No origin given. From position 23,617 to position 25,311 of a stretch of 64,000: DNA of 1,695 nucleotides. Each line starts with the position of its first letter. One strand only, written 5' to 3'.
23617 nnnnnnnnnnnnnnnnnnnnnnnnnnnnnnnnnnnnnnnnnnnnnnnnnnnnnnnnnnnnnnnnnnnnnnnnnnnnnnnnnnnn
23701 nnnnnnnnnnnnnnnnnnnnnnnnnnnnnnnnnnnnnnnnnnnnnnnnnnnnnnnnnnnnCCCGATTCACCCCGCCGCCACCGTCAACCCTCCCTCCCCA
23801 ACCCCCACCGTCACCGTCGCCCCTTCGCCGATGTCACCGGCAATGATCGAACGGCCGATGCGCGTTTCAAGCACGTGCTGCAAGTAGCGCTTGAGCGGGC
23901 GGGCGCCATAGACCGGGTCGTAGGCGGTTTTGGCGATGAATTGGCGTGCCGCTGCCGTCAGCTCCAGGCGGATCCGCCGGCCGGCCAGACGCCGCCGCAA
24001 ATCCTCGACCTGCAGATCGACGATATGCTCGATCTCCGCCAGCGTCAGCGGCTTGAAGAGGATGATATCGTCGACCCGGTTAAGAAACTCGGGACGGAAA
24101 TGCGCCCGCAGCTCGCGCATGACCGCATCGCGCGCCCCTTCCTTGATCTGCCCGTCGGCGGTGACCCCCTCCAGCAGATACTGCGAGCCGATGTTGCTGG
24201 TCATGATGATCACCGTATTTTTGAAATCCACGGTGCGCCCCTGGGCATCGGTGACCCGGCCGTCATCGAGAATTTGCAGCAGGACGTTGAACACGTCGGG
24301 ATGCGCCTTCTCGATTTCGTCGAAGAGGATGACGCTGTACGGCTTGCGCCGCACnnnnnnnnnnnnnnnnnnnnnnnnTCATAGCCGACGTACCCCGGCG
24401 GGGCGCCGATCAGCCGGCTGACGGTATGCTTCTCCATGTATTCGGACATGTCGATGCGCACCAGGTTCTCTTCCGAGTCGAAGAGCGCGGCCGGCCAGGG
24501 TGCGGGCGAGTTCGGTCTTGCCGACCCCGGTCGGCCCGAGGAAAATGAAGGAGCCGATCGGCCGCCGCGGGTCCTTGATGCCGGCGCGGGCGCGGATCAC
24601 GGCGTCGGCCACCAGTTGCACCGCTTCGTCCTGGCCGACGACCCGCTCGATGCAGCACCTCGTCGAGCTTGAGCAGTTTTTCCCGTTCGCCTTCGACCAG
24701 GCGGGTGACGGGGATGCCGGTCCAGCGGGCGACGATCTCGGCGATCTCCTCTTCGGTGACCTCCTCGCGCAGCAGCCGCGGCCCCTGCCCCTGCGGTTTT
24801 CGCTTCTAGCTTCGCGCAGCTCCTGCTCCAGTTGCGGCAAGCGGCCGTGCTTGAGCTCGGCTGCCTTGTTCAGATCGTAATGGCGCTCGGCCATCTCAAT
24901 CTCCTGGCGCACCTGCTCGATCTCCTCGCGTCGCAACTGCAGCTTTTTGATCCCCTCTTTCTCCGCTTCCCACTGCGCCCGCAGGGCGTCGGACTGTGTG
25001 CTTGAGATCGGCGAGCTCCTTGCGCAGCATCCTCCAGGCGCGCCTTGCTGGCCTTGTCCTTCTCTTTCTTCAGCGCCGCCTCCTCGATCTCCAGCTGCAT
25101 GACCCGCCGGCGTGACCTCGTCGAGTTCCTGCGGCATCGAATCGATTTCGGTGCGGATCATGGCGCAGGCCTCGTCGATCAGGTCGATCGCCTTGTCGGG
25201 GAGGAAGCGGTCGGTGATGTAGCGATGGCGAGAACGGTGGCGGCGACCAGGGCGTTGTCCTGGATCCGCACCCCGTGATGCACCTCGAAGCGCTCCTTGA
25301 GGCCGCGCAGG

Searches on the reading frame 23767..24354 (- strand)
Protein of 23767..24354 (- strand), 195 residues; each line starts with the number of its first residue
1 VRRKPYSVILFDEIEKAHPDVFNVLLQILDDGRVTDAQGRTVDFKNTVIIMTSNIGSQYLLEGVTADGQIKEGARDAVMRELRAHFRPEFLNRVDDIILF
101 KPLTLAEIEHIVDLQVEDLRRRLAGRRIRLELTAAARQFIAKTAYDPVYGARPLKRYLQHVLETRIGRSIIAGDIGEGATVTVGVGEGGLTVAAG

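Call 83: search_protein_families(library=pfam, proteins=[window:23767-24354:-], max_evalue=0.001)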
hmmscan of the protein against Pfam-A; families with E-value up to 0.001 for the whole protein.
window:23767-24354:- (195 aa): 3 families
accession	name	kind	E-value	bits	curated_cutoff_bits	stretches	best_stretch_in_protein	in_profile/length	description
PF07724.20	AAA_2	-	2.3e-37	129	27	1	2-97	72-166/166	AAA domain (Cdc48 subfamily)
PF10431.15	ClpB_D2-small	-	1.6e-25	89.4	21.9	1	103-183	1-81/81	C-terminal, D2-small domain, of ClpB protein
PF07728.20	AAA_5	-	1.5e-07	32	22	1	7-57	68-125/139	AAA domain (dynein-related subfamily)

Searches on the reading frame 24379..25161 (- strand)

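Call 83: search_protein_families(library=pfam, proteins=[window:24379-25161:-], max_evalue=0.001)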
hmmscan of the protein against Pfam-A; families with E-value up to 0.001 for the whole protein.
window:24379-25161:- (260 aa): 1 family
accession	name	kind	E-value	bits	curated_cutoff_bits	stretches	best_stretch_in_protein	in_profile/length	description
PF07724.20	AAA_2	-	0.00052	20.5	27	1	200-223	1-24/166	AAA domain (Cdc48 subfamily)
